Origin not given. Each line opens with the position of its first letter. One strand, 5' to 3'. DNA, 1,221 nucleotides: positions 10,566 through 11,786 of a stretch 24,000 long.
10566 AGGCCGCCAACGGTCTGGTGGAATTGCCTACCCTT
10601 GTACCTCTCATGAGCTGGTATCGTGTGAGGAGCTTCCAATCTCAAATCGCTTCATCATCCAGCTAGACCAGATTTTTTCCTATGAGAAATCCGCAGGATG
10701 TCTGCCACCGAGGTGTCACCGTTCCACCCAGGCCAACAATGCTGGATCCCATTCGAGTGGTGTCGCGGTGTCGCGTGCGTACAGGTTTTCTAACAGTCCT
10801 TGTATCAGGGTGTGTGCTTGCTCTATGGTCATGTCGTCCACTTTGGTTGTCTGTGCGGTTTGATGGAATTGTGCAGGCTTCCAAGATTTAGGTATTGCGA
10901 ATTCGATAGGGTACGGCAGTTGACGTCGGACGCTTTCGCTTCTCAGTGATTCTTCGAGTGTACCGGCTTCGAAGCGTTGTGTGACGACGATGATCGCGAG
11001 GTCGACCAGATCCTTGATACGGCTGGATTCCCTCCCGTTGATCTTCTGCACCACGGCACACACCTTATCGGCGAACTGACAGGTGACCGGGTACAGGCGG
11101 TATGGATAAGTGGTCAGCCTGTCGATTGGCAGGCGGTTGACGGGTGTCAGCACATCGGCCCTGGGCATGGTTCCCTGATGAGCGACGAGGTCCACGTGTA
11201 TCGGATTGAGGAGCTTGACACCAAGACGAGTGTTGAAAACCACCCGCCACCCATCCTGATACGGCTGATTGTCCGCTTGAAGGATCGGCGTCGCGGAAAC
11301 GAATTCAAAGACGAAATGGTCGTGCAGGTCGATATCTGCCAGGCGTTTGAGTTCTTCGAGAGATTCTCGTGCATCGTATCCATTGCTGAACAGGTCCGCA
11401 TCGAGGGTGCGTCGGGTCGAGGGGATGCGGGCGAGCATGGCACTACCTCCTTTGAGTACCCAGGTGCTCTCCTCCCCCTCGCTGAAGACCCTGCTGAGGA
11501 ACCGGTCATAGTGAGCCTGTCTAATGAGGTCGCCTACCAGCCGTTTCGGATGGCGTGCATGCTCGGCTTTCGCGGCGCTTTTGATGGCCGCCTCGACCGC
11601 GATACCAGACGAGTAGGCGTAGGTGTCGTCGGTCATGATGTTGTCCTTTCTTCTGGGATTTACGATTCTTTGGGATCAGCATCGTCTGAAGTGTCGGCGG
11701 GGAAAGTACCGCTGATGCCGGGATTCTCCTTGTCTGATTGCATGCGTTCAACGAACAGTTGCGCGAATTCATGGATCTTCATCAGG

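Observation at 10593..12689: AbiE module is a discrete 2.06-kb cassette bracketed by 38-bp imperfect direct repeats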

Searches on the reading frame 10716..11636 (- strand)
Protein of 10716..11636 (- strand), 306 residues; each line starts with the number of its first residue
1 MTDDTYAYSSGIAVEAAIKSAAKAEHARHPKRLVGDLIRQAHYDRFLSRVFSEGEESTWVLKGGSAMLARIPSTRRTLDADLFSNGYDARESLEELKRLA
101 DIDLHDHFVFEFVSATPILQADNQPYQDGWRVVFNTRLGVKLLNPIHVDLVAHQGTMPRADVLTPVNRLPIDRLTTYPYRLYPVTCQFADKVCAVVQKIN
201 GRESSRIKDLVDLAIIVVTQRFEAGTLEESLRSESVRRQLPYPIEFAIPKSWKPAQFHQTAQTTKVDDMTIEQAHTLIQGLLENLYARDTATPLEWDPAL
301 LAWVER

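Call 9: search_protein_families(library=pfam, proteins=[window:10716-11636:-], max_evalue=0.01)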
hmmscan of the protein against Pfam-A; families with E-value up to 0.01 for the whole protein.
window:10716-11636:- (306 aa): 1 family
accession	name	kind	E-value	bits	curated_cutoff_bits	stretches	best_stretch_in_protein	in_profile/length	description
PF08843.17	AbiEii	-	4.4e-17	63.2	22.5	1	45-247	1-192/238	Nucleotidyl transferase AbiEii toxin, Type IV TA system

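Call 23: find_homologous_proteins(query=window:10719-11636:-, max_evalue=1e-20)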
Query window:10719-11636:- (306 aa): 105 proteins with E <= 1e-20 among 1774 candidates.
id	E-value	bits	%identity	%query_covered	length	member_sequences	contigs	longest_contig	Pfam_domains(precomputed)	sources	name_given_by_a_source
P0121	3.3e-202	688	100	100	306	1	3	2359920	PF08843.18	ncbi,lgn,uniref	ncbi:nucleotidyl transferase AbiEii/AbiGii toxin family protein [Bifidobacterium aquikefiricola]|uni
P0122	1.9e-172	590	86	100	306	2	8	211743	PF08843.18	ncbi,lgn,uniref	ncbi:MAG: nucleotidyl transferase AbiEii/AbiGii toxin family protein [Bifidobacterium sp.]|uniref:nu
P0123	3.8e-155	534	80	99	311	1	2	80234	PF08843.18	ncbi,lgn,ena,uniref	ncbi:MAG: nucleotidyl transferase AbiEii/AbiGii toxin family protein [Bifidobacterium crudilactis]|u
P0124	1.4e-152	525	78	100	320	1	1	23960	PF08843.18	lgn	-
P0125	6.9e-115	402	62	99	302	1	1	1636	PF08843.18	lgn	-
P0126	7.1e-106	372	90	59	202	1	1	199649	PF08843.18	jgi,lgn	jgi:hypothetical protein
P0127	5.1e-104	366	57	97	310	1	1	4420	PF08843.18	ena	-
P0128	9.6e-104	365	56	99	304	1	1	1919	PF08843.18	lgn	-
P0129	2.0e-103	364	55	98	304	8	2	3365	PF08843.18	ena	-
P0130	2.2e-103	364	57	99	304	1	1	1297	PF08843.18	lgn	-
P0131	1.0e-101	358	55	99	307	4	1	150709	PF08843.18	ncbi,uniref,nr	ncbi:nucleotidyl transferase AbiEii/AbiGii toxin family protein [Bifidobacterium panos]|uniref:Nucle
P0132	4.3e-100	353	56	99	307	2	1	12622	PF08843.18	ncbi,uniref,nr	ncbi:nucleotidyl transferase AbiEii/AbiGii toxin family protein [Bifidobacterium callimiconis]|unire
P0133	1.9e-99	351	56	99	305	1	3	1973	PF08843.18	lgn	-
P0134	2.7e-99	350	57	99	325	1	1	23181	PF08843.18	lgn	-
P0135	5.5e-99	349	57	99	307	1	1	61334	PF08843.18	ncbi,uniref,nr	ncbi:nucleotidyl transferase AbiEii/AbiGii toxin family protein [Bifidobacterium amazonense]|uniref:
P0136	1.1e-98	348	56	99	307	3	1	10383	PF08843.18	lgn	-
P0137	6.1e-96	339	55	99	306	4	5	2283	PF08843.18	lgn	-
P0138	7.6e-95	336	53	97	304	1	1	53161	PF08843.18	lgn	-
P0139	4.1e-93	330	52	99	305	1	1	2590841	PF08843.18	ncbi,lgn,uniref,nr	ncbi:nucleotidyl transferase AbiEii/AbiGii toxin family protein [Bifidobacterium sp. ESL0728]|uniref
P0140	7.0e-91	323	53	95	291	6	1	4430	PF08843.18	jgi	jgi:hypothetical protein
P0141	7.4e-87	310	53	94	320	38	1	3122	PF08843.18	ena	-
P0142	2.0e-83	298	56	86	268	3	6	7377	PF08843.18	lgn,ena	-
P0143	5.1e-81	290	50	99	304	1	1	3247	PF08843.18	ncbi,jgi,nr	ncbi:MAG: nucleotidyl transferase AbiEii/AbiGii toxin family protein [Bifidobacteriaceae bacterium]|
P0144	7.6e-81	290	49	97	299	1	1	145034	PF08843.18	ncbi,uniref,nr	ncbi:nucleotidyl transferase AbiEii/AbiGii toxin family protein [Propionicicella superfundia]|uniref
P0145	1.5e-80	289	48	100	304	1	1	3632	PF08843.18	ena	-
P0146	1.8e-80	289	50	97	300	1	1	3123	PF08843.18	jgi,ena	-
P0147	6.4e-80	287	50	98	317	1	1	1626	PF08843.18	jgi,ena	-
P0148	1.6e-79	285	50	89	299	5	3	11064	PF08843.18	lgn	-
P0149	3.8e-79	284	47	99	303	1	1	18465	PF08843.18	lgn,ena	-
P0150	6.5e-79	283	48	99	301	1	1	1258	PF08843.18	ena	-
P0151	2.0e-78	282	48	99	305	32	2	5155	PF08843.18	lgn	-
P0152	2.3e-78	282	48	97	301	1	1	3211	PF08843.18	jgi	jgi:hypothetical protein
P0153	4.3e-77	277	48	99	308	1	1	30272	PF08843.18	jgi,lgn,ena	-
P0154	2.1e-76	275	48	99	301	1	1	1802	PF08843.18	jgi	jgi:hypothetical protein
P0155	1.7e-75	272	46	99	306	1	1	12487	PF08843.18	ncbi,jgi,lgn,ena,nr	ncbi:MAG: nucleotidyl transferase AbiEii/AbiGii toxin family protein [Propionibacteriaceae bacterium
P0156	2.8e-75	272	46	99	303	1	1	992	PF08843.18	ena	-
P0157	2.3e-74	269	48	96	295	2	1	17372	PF08843.18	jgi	-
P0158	2.7e-74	268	47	100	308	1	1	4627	PF08843.18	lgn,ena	-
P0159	4.3e-74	268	46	98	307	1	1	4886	PF08843.18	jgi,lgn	-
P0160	2.2e-73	265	47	99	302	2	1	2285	PF08843.18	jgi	jgi:hypothetical protein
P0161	2.6e-73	265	53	80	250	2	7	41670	PF08843.18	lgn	-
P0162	6.1e-73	264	46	91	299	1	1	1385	PF08843.18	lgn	-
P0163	9.9e-73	263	44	100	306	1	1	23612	PF08843.18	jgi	jgi:hypothetical protein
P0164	1.4e-72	263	46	99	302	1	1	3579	PF08843.18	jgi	jgi:hypothetical protein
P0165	2.1e-70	256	55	77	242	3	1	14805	PF08843.18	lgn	-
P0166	5.6e-67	244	48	82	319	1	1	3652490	PF08843.18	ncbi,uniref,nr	ncbi:nucleotidyl transferase AbiEii/AbiGii toxin family protein [Pseudactinotalea sp. HY158]|uniref:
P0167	1.5e-65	240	44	87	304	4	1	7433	PF08843.18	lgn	-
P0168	2.3e-64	236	44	97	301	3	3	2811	PF08843.18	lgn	-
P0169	9.1e-64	234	41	97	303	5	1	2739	PF08843.18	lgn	-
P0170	1.3e-63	233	48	70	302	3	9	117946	PF08843.18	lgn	-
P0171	3.6e-63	232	44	90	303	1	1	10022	PF08843.18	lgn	-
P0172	8.0e-62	227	45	83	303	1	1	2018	PF08843.18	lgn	-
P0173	1.2e-61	227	41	99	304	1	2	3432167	PF08843.18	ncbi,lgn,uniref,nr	ncbi:nucleotidyltransferase AbiEii toxin of type IV toxin-antitoxin system [Leucobacter luti]|uniref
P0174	2.8e-61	226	43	88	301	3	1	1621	PF08843.18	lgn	-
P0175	3.2e-61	225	49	72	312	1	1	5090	PF08843.18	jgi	jgi:hypothetical protein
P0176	4.6e-61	225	46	83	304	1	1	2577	PF08843.18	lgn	-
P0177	7.0e-61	224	43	97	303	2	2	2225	PF08843.18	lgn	-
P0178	1.3e-60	223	40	98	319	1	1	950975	PF08843.18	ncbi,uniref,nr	ncbi:nucleotidyl transferase AbiEii/AbiGii toxin family protein [Agromyces sp. H3Y2-19a]|uniref:nucl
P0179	1.3e-60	223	42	97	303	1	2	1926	PF08843.18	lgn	-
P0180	3.8e-60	222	52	68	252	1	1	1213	PF08843.18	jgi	jgi:hypothetical protein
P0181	1.1e-59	220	45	84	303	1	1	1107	PF08843.18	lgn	-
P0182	1.9e-59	220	46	80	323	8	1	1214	PF08843.18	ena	-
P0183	2.0e-59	219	40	99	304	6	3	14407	PF08843.18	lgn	-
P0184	2.3e-59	219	40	97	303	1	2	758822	PF08843.18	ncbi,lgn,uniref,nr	ncbi:hypothetical protein GCM10022198_24950 [Klugiella xanthotipulae]|uniref:Nucleotidyltransferase 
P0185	5.7e-59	218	41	99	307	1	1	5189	PF08843.18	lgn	-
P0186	7.4e-59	218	41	97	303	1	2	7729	PF08843.18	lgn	-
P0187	1.1e-58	217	44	80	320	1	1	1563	PF08843.18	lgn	-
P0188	5.7e-58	215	38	97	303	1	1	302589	PF08843.18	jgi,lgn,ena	-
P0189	4.5e-57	212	60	58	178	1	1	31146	PF08843.18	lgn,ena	-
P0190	4.8e-57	212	47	70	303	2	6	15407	PF08843.18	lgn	-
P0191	2.1e-56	210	42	90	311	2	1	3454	PF08843.18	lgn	-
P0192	2.4e-55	206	45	84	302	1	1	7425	PF08843.18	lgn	-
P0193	4.0e-55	205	40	97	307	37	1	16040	PF08843.18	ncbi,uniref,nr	ncbi:nucleotidyl transferase AbiEii/AbiGii toxin family protein [Kocuria marina]|uniref:nucleotidyl 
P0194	5.1e-55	205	42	81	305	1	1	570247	PF08843.18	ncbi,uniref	ncbi:nucleotidyl transferase AbiEii/AbiGii toxin family protein [Luethyella okanaganae]|uniref:Nucle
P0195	1.7e-54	203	43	92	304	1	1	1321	PF08843.18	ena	-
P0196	1.1e-53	201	40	97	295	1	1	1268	PF08843.18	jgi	-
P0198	2.3e-53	200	44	71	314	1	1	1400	PF08843.18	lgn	-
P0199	1.7e-51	193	40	84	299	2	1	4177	PF08843.18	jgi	-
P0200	2.0e-48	183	38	97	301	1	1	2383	PF08843.18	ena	-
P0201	2.4e-46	177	41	75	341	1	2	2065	PF08843.18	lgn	-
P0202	3.2e-45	173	37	97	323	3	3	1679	PF08843.18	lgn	-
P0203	6.9e-45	172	40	85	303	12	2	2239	PF08843.18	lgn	-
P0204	2.9e-44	170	38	97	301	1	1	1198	PF08843.18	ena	-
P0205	3.4e-44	169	38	97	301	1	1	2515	PF08843.18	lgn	-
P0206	4.8e-44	169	38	97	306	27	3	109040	PF08843.18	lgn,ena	-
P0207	1.2e-43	168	39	98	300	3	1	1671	PF08843.18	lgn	-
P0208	1.6e-43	167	37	97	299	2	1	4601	PF08843.18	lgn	-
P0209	4.6e-43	166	38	97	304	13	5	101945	PF08843.18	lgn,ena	-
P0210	6.0e-43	165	38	97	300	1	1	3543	PF08843.18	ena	-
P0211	8.1e-43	165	38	97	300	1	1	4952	PF08843.18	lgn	-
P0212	1.0e-42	165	38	97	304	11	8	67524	PF08843.18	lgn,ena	-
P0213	1.1e-42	165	38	97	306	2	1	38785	PF08843.18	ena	-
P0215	5.5e-42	162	37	97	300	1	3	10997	PF08843.18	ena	-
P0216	6.1e-42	162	37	97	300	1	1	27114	PF08843.18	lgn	-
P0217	1.9e-41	160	37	97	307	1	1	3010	PF08843.18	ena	-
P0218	5.8e-39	152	38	85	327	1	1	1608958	PF08843.18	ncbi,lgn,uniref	ncbi:nucleotidyl transferase AbiEii/AbiGii toxin family protein [Arthrobacter sp. RAF14]|uniref:nucl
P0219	8.1e-39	152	40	82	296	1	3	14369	PF08843.18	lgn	-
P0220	3.0e-38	150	40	74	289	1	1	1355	PF08843.18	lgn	-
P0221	1.0e-37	148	35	87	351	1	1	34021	PF08843.18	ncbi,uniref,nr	ncbi:nucleotidyl transferase AbiEii/AbiGii toxin family protein [Sinomonas sp. JGH33]|uniref:Nucleot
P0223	9.5e-34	135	41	58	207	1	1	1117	PF08843.18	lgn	-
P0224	1.6e-33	134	37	89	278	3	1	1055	PF08843.18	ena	-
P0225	9.4e-31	125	33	98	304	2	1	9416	PF08843.18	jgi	jgi:hypothetical protein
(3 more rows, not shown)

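Call 24: find_encoding_contigs(protein=P0122, flank=6000, max_places=6)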
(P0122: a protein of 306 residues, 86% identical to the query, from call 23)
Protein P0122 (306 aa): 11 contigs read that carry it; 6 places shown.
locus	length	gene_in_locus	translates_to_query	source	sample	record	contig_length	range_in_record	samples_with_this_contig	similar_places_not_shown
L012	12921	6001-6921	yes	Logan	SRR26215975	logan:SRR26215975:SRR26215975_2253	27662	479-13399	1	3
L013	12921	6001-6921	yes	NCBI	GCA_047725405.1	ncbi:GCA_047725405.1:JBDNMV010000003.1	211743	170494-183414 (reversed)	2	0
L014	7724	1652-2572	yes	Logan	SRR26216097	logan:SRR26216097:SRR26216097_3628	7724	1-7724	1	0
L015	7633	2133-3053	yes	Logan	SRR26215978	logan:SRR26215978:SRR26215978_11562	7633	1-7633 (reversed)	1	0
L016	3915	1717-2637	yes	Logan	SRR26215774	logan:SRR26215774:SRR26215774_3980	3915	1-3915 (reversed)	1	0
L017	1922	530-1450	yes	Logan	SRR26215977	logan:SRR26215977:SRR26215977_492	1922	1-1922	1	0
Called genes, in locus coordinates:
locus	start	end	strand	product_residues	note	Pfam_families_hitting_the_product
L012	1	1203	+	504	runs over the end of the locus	-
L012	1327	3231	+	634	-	PF03235:GmrSD_N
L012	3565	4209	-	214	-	-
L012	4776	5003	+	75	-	-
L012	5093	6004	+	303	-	PF13338:AbiEi_4, PF09407:AbiEi_1 (weak)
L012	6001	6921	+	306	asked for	PF08843:AbiEii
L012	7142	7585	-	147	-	-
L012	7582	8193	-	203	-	PF13676:TIR_2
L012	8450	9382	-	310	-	PF08843:AbiEii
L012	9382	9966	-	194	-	-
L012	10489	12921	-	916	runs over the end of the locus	PF13289:SIR2_2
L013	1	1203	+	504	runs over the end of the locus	-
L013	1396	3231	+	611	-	PF03235:GmrSD_N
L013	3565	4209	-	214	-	-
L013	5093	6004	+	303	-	PF13338:AbiEi_4, PF09407:AbiEi_1 (weak)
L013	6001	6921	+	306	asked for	PF08843:AbiEii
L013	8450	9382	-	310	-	PF08843:AbiEii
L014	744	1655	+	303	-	PF13338:AbiEi_4, PF09407:AbiEi_1 (weak)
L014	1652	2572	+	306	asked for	PF08843:AbiEii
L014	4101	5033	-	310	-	PF08843:AbiEii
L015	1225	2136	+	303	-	PF13338:AbiEi_4, PF09407:AbiEi_1 (weak)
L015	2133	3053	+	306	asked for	PF08843:AbiEii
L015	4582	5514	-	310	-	PF08843:AbiEii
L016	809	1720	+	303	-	PF13338:AbiEi_4, PF09407:AbiEi_1 (weak)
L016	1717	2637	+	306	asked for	PF08843:AbiEii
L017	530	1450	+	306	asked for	PF08843:AbiEii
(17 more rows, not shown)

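Call 25: find_encoding_contigs(protein=P0123, flank=6000, max_places=4)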
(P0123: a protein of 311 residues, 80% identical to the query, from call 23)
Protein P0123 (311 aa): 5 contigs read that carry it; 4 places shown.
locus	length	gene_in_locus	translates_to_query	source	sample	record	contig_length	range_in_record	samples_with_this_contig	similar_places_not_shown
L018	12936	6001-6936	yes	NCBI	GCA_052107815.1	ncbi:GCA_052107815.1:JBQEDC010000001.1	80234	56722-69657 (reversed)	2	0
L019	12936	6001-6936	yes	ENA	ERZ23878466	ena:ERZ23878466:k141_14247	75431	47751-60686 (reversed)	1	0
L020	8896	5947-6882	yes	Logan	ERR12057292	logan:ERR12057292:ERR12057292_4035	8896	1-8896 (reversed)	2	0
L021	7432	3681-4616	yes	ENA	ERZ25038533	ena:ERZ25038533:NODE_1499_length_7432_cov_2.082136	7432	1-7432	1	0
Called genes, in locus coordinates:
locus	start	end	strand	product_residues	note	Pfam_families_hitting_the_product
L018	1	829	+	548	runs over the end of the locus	-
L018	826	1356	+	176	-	-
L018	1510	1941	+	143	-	-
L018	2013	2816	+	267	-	-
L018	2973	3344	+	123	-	PF08937:ThsB_TIR (weak)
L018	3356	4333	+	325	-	PF00656:Peptidase_C14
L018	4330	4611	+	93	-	-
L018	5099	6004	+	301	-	PF13338:AbiEi_4 (weak), PF09407:AbiEi_1 (faint)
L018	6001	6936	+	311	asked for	PF08843:AbiEii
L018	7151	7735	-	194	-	-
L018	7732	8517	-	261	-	-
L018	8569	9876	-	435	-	-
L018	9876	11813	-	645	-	PF02534:T4SS-DNA_transf, PF10412:TrwB_AAD_bind, PF12696:TraG-D_C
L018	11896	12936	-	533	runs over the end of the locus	-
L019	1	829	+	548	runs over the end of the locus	-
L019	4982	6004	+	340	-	PF13338:AbiEi_4 (weak), PF09407:AbiEi_1 (faint)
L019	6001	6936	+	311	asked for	PF08843:AbiEii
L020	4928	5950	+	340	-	PF13338:AbiEi_4 (weak), PF09407:AbiEi_1 (faint)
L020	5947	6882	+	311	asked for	PF08843:AbiEii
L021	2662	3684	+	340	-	PF13338:AbiEi_4 (weak), PF09407:AbiEi_1 (faint)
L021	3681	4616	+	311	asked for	PF08843:AbiEii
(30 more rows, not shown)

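Call 42: find_encoding_contigs(protein=P0126, flank=7000, max_places=4)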
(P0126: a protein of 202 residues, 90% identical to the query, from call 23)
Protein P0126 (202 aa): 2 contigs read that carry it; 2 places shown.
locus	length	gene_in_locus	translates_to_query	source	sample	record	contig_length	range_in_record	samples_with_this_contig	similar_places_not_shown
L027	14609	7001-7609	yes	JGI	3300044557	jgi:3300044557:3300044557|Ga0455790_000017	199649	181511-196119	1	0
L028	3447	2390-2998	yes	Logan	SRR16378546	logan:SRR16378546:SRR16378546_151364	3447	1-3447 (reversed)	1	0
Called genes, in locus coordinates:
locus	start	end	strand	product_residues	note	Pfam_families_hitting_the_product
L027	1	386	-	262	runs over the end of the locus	PF02361:CbiQ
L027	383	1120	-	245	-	PF09605:Trep_Strep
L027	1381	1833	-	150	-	PF01475:FUR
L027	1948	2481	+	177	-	PF01988:VIT1 (faint)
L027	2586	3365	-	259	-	PF07883:Cupin_2 (weak), PF02627:CMD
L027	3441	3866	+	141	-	PF00376:MerR, PF13411:MerR_1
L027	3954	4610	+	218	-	PF13545:HTH_Crp_2 (weak), PF01047:MarR, PF12802:MarR_2, PF22381:Staph_reg_Sar_Rot (weak), PF13412:HTH_24 (weak), PF13601:HTH_34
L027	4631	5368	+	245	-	-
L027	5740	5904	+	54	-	-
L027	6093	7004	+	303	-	PF13338:AbiEi_4, PF09407:AbiEi_1 (weak)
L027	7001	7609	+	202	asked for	PF08843:AbiEii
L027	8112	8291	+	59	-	-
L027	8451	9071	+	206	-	PF12464:Mac, PF00132:Hexapep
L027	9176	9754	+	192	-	PF00440:TetR_N, PF17940:TetR_C_31 (weak)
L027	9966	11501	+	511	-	PF01266:DAO (faint), PF07992:Pyr_redox_2 (faint), PF01593:Amino_oxidase, PF13450:NAD_binding_8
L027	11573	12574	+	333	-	PF00494:SQS_PSY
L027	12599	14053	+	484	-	PF01940:DUF92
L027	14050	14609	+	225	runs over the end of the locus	PF13508:Acetyltransf_7 (weak), PF13673:Acetyltransf_10 (weak)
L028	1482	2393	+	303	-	PF13338:AbiEi_4, PF09407:AbiEi_1 (weak)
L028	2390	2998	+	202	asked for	PF08843:AbiEii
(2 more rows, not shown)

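Call 65: find_related_loci(query=A4, collection=metagenome_contigs, flank=5000)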
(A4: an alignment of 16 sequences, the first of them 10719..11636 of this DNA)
Query A4 (306 aa) in metagenome_contigs; peptide patterns used: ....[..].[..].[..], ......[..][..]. (x = any residue, [..] = any of these).
402 stretches matched a pattern; 269 encode a relative of the query (tblastn E <= 1e-3); the best 80 are kept; 80 distinct loci.
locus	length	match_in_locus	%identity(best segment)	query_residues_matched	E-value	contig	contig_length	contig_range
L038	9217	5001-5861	53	7-294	7e-94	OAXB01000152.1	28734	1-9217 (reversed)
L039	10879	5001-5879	52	1-294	8e-94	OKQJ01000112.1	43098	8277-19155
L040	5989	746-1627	51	7-303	6e-90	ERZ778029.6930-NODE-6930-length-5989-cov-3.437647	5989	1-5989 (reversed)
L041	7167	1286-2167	49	7-303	2e-87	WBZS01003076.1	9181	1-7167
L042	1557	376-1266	50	8-306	3e-92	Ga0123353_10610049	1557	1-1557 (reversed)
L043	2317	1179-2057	50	8-303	9e-90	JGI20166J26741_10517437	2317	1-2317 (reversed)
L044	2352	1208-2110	48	1-303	2e-85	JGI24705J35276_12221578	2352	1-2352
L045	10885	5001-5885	48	8-304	3e-82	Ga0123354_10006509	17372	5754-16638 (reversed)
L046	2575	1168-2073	49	1-303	7e-84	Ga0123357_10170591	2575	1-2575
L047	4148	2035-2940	46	1-304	3e-81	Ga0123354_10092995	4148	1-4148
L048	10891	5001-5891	49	7-304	6e-81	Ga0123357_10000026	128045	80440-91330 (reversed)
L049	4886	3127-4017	46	8-306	1e-80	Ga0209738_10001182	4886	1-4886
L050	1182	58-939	45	8-303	1e-85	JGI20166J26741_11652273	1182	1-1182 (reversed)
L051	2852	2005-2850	49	1-283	9e-81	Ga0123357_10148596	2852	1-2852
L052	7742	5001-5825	47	26-303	6e-78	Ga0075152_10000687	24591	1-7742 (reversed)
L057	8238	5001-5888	44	8-303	1e-71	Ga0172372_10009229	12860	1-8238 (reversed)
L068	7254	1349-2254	41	3-304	2e-65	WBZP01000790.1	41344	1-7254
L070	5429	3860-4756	40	8-306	5e-64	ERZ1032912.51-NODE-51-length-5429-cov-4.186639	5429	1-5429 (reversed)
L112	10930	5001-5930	35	1-303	2e-45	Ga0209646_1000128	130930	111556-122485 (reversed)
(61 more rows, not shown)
